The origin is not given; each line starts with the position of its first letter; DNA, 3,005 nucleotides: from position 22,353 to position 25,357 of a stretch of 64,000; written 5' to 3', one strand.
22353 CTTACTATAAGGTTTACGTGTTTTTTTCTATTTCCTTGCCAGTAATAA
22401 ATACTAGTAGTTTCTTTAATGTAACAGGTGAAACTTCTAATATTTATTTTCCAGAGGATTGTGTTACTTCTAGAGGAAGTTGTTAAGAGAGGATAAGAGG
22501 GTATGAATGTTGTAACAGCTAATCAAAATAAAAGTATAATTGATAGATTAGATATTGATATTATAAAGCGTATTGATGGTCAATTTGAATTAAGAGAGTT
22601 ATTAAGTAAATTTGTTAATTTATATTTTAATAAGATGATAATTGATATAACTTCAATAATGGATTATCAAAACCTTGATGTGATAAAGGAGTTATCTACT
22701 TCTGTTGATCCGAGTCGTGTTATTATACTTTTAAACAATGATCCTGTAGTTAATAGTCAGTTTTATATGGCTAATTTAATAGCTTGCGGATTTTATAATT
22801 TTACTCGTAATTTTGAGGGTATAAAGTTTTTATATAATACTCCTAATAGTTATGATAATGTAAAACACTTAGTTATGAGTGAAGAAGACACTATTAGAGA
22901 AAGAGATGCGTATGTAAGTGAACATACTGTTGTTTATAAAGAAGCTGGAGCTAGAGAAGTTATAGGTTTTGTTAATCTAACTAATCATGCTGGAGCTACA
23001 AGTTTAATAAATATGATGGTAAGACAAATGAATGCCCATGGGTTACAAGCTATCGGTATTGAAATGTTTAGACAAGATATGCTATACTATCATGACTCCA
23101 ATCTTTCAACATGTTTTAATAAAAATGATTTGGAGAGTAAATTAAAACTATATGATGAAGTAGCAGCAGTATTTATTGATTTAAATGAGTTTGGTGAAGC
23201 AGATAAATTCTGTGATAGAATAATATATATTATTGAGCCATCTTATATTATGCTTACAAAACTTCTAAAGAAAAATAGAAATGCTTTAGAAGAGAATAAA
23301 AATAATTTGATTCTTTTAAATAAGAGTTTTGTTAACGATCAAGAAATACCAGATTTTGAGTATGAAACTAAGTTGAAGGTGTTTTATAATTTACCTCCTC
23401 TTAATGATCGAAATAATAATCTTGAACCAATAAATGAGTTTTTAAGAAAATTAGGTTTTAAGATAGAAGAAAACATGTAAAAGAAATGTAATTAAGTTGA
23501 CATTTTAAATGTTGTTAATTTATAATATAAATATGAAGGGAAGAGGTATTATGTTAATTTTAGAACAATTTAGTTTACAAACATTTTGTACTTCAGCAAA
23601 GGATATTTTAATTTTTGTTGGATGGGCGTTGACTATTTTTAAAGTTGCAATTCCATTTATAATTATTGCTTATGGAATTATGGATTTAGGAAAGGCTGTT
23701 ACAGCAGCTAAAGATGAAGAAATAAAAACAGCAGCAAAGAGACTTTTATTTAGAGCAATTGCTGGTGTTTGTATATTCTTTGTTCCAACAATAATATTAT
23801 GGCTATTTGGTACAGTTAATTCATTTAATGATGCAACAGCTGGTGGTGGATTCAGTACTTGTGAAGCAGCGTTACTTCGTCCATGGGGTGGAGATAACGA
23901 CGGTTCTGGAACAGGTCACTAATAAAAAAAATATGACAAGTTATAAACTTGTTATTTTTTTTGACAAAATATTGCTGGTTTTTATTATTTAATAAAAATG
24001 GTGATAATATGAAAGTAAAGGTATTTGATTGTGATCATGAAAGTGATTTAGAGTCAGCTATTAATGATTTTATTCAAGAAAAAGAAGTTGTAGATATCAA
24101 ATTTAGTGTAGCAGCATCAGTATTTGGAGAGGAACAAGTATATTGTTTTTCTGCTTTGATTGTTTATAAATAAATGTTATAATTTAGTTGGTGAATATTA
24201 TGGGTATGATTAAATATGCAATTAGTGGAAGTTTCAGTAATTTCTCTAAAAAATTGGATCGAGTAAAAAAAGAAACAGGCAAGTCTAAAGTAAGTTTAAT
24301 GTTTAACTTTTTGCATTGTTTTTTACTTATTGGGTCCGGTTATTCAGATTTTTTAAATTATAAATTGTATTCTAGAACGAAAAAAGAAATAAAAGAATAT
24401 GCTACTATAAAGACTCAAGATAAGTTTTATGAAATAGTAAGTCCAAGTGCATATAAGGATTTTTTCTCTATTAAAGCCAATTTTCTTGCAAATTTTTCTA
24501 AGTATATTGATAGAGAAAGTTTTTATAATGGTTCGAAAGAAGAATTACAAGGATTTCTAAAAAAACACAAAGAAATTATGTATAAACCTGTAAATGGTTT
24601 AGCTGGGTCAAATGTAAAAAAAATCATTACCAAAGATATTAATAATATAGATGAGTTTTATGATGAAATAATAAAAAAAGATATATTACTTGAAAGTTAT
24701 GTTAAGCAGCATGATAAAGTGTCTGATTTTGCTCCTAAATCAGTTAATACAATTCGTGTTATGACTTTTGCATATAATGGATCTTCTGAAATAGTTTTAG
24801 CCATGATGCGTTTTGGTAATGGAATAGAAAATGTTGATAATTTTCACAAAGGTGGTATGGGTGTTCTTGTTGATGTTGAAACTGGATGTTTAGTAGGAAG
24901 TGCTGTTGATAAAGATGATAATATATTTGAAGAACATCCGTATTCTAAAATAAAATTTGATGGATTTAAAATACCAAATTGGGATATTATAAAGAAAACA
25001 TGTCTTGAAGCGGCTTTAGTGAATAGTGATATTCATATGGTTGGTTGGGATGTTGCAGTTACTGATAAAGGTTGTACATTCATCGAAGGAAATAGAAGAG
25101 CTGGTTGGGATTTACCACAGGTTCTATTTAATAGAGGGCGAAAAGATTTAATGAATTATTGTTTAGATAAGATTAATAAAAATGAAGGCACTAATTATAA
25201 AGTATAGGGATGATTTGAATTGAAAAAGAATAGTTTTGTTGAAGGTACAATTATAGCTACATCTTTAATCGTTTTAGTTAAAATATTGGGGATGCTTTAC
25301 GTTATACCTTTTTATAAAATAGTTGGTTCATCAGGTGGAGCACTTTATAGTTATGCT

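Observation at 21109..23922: Minimal Tad/Flp-like module: two TadE-like paralogs flanking a Cys-rich Flp-like mini-protein, plus a TadZ-like pseudo-ATPase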

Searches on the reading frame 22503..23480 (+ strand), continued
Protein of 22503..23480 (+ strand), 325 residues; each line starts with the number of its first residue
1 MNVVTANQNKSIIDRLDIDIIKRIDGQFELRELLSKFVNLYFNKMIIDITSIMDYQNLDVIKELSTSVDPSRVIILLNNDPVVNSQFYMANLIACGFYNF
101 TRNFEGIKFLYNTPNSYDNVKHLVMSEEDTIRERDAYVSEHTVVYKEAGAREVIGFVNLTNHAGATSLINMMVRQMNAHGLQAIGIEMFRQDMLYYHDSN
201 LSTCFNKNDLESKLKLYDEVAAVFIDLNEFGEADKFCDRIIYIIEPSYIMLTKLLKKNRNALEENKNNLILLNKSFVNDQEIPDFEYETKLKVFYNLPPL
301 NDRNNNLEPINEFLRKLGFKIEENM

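Call 91: search_protein_families(library=pfam, proteins=[L065:13671-13895:+, L065:13919-14257:+, L065:14250-14621:+, L065:14631-15395:+, L065:15392-16837:+, L065:16846-17844:+, L065:17841-18539:+, L065:11079-11846:+, L065:13187-13513:-], max_evalue=0.01)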
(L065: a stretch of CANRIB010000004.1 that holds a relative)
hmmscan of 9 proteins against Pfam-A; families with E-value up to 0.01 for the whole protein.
L065:13671-13895:+ (74 aa): 1 family
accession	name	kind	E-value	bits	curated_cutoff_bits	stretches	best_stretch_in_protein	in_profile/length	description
PF04964.19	Flp_Fap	-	1.4e-05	25.2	32.2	1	15-46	11-42/46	Flp/Fap pilin component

L065:13919-14257:+ (112 aa): 1 family
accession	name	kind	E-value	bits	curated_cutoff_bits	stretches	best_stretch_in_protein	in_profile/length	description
PF07811.17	TadE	-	2e-12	47.4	22.9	1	5-44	1-40/43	TadE-like protein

L065:14250-14621:+ (123 aa): 2 families
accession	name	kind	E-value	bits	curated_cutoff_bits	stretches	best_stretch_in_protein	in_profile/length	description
PF13400.11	Tad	-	0.005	17.6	22.3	1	7-35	1-28/47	Putative Flp pilus-assembly TadE/G-like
PF15102.11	TMEM154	-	0.0085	16.4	30.3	1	2-88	54-142/153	TMEM154 protein family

L065:14631-15395:+ (254 aa): 3 families
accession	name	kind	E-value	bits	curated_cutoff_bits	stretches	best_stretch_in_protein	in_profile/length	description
PF13614.12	AAA_31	-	3.8e-14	53.4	27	1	8-170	4-170/177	AAA domain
PF01656.29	CbiA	-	2.3e-09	37.7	25.4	1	8-177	1-81/125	CobQ/CobB/MinD/ParA nucleotide binding domain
PF10609.15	ParA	-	9.5e-08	32.2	27.1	1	7-180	5-176/246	NUBPL iron-transfer P-loop NTPase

L065:15392-16837:+ (481 aa): 9 families
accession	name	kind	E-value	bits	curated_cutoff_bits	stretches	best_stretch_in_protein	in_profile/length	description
PF00437.27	T2SSE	-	4.6e-60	203.7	24.9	1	90-365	4-273/370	Type II/IV secretion system protein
PF00005.33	ABC_tran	-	2e-05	25.7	25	1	220-302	13-80/137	ABC transporter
PF01580.24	FtsK_SpoIIIE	-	0.0022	17.9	24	1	219-238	40-59/221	FtsK/SpoIIIE family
PF13521.12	AAA_28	-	0.0035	18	27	1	221-284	2-58/164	AAA domain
PF13476.12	AAA_23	-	0.0043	18.1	27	1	221-244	22-45/201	AAA domain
PF01078.27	Mg_chelatase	-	0.0059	16.5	20.3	0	209-254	13-58/207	Magnesium chelatase, subunit ChlI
PF07724.20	AAA_2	-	0.0084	16.6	27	0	218-275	3-59/166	AAA domain (Cdc48 subfamily)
PF06745.19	ATPase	-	0.0086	15.9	26.6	0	205-287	6-90/231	KaiC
PF13555.12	AAA_29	-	0.0097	16.1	27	0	215-235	21-39/61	P-loop containing region of AAA domain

L065:16846-17844:+ (332 aa): 2 families
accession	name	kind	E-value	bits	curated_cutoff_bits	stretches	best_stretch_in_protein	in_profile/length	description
PF00482.28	T2SSF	-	1.2e-10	41.8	25.2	1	168-289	5-123/125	Type II secretion system (T2SS), protein F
PF01545.26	Cation_efflux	-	0.0069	16.6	26.6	1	102-168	75-142/198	Cation efflux family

L065:17841-18539:+ (232 aa): 1 family
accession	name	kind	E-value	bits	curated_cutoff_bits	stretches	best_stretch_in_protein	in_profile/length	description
PF00482.28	T2SSF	-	6.9e-17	62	25.2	1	96-222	1-124/125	Type II secretion system (T2SS), protein F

L065:11079-11846:+ (255 aa): 1 family
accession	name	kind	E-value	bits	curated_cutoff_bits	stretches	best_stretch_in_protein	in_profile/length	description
PF09911.14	DUF2140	-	9.1e-06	25.8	34.3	1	5-93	6-94/187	Uncharacterized protein conserved in bacteria (DUF2140)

L065:13187-13513:- (108 aa): 1 family
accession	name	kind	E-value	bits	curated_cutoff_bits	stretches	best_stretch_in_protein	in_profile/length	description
PF02643.20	DUF192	-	6.7e-12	45.8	27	1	12-100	3-88/96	Uncharacterized ACR, COG1430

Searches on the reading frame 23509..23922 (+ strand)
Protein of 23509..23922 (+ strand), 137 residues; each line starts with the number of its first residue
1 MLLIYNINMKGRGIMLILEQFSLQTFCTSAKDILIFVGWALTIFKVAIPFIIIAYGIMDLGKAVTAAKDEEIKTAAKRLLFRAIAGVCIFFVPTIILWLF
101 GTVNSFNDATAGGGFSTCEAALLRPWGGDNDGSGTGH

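Call 3: search_protein_families(library=pfam, proteins=[window:23509-23922:+], max_evalue=1)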
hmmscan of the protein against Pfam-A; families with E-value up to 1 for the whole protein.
window:23509-23922:+ (137 aa): 2 families
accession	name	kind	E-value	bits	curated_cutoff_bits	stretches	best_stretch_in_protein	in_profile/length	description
PF02460.24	Patched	-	0.017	15.3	23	1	25-86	40-101/156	Patched SSD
PF03899.21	ATP-synt_I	-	0.84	10.5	25.1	0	32-91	22-81/99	ATP synthase I chain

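Call 4: search_protein_families(library=ncbifam, proteins=[window:23509-23922:+], max_evalue=1)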
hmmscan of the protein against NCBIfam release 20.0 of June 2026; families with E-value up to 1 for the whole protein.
window:23509-23922:+ (137 aa): 3 families
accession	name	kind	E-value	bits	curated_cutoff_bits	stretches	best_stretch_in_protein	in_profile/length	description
NF033132.1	vanT-CELN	equivalog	0.058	11.8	900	1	20-73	20-68/697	membrane-bound serine racemase VanT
NF045849.1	ICE_MMCAP2_0565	equivalog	0.092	12.4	40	1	32-101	8-78/80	Mbov_0395 family pilin-like conjugal transfer protein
TIGR03943.1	TIGR03943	equivalog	0.12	11.8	88.8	1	34-117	6-89/221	TIGR03943 family putative permease subunit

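Call 6: search_protein_families(library=phrogs, proteins=[window:23509-23922:+], max_evalue=1)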
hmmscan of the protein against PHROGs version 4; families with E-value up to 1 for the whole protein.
window:23509-23922:+ (137 aa): 0 families

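Call 66: search_protein_families(library=ncbifam, alignment_id=A4, max_evalue=0.5)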
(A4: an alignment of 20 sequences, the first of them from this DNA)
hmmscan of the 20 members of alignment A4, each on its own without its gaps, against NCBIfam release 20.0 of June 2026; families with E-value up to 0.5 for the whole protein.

A. member 1, seq(123 aa): 3 families
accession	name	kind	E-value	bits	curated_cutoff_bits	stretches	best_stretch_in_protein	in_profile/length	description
NF033132.1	vanT-CELN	equivalog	0.073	11.5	900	1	7-59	21-68/697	membrane-bound serine racemase VanT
NF045849.1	ICE_MMCAP2_0565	equivalog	0.075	12.7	40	1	18-87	8-78/80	Mbov_0395 family pilin-like conjugal transfer protein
TIGR03943.1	TIGR03943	equivalog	0.088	12.2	88.8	1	20-103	6-89/221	TIGR03943 family putative permease subunit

B. families by the number of members that match (of 20 scanned): 30 families (the first 25 are shown)
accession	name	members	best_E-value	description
NF045849.1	ICE_MMCAP2_0565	10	0.0048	Mbov_0395 family pilin-like conjugal transfer protein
TIGR03943.1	TIGR03943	6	0.018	TIGR03943 family putative permease subunit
NF046011.1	MAG4940_fam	5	0.0018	MAG4940 family membrane protein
NF045951.1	MAG0110_fam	5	0.0066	MAG0110 family membrane protein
NF040963.1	MamI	3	0.013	magnetosome protein MamI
NF045890.1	conj_pls20_p028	2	0.002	pLS20_p028 family conjugation system transmembrane protein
NF033132.1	vanT-CELN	2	0.073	membrane-bound serine racemase VanT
NF046000.1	MAG1210_fam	2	0.38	MAG1210 family protein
NF006927.0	PRK09412.1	1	0.00051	anaerobic C4-dicarboxylate transporter family protein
NF045987.1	SPE_1075_fam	1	0.0008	SPE_1075/MLC_0560 family membrane protein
NF045889.1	ICE_Mbov_0396_TM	1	0.00093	Mbov_0396 family ICE element transmembrane protein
NF033233.1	twin_helix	1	0.0039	twin transmembrane helix small protein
NF009411.0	PRK12772.1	1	0.0042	fused FliR family export protein/FlhB family type III secretion system protein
NF010232.0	PRK13682.2-2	1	0.0055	hypothetical protein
NF045751.1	MPN385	1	0.0057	MPN385 family protein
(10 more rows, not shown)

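Call 67: search_solved_structures(query=A4, max_evalue=10)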
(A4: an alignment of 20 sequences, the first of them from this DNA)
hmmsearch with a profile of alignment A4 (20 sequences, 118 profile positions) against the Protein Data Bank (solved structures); distinct sequences matched with E-value up to 10: 7.
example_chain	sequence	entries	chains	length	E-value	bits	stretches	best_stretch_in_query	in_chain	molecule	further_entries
7lvt_A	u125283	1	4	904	0.38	13.7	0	57-102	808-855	Isoform Glur5-2 of Glutamate receptor ionotropic, kainate 1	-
8k9e_G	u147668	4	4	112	0.73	12.8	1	62-87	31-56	Uncharacterized protein | hypothetical protein | ActG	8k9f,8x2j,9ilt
9mzi_A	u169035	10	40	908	1.5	11.9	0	57-100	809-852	Glutamate receptor ionotropic, kainate 2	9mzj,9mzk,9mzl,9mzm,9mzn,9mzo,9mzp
8gc2_A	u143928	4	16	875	1.7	11.7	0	57-100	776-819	Glutamate receptor ionotropic, kainate 2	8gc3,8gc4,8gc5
5kuf_A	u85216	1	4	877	1.7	11.7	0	57-100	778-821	Glutamate receptor ionotropic, kainate 2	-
4uqq_A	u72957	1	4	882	1.7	11.6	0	57-100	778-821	GLUTAMATE RECEPTOR IONOTROPIC, KAINATE 2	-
8f0o_A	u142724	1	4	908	1.8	11.6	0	57-100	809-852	Glutamate receptor ionotropic, kainate 2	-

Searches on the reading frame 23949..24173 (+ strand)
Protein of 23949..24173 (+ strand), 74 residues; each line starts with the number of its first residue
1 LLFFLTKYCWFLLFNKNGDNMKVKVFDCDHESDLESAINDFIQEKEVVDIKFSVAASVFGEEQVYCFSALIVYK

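Call 3: search_protein_families(library=pfam, proteins=[window:23949-24173:+], max_evalue=1)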
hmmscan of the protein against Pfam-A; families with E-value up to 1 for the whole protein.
window:23949-24173:+ (74 aa): 1 family
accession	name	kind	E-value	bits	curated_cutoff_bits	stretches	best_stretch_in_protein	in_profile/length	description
PF10957.13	Spore_Cse60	-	4.2e-20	72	20.7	1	21-74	2-59/60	Sporulation protein Cse60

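Call 4: search_protein_families(library=ncbifam, proteins=[window:23949-24173:+], max_evalue=1)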
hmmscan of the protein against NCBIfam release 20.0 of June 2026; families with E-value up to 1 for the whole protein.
window:23949-24173:+ (74 aa): 0 families

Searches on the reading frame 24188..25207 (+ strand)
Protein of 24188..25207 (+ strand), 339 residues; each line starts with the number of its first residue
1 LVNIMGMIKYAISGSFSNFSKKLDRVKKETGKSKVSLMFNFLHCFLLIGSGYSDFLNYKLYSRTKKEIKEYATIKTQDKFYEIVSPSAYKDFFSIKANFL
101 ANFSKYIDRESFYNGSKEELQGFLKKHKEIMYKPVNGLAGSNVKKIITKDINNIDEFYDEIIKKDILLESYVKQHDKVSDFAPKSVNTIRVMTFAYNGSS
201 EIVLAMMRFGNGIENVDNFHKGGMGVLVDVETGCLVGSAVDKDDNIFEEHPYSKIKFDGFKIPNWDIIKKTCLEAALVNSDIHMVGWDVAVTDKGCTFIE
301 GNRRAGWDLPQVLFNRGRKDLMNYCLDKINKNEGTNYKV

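Call 3: search_protein_families(library=pfam, proteins=[window:24188-25207:+], max_evalue=1)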
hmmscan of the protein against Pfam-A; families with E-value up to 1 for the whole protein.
window:24188-25207:+ (339 aa): 4 families
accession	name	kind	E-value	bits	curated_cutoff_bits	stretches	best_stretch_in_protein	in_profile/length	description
PF14397.11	ATPgrasp_ST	-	3.5e-44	151.5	31.4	1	84-316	25-267/278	Sugar-transfer associated ATP-grasp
PF02955.21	GSH-S_ATP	-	1.6e-05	24.8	23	1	101-175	6-81/175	Prokaryotic glutathione synthetase, ATP-grasp domain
PF14398.11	ATPgrasp_YheCD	-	0.0011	18.7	26.8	1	116-149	37-70/255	YheC/D like ATP-grasp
PF12091.13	DUF3567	-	0.049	14.3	25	1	75-135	27-86/89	Protein of unknown function (DUF3567)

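Call 4: search_protein_families(library=ncbifam, proteins=[window:24188-25207:+], max_evalue=1)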
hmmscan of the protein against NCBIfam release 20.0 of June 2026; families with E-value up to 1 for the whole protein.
window:24188-25207:+ (339 aa): 6 families
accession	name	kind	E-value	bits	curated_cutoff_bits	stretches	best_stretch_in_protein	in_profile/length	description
TIGR02291.1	rimK_rel_E_lig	hypoth_equivalog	4e-11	42.5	314.2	1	163-312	132-276/317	alpha-L-glutamate ligase-like protein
TIGR01380.1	glut_syn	equivalog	5.2e-05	22.4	299.05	1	112-174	138-202/312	glutathione synthase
NF009110.0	PRK12458.1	subfamily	7.8e-05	21.8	408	1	100-174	139-216/349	glutathione synthetase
NF003573.0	PRK05246.1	equivalog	0.0002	20.2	272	1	113-174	140-203/316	glutathione synthase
NF050004.1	BTH_I0359_fam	equivalog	0.043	14.1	70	1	77-135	25-82/85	BTH_I0359 family protein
TIGR03103.1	trio_acet_GNAT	equivalog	0.14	10.6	569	1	115-175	319-380/547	N-acetylglutaminylglutamine synthetase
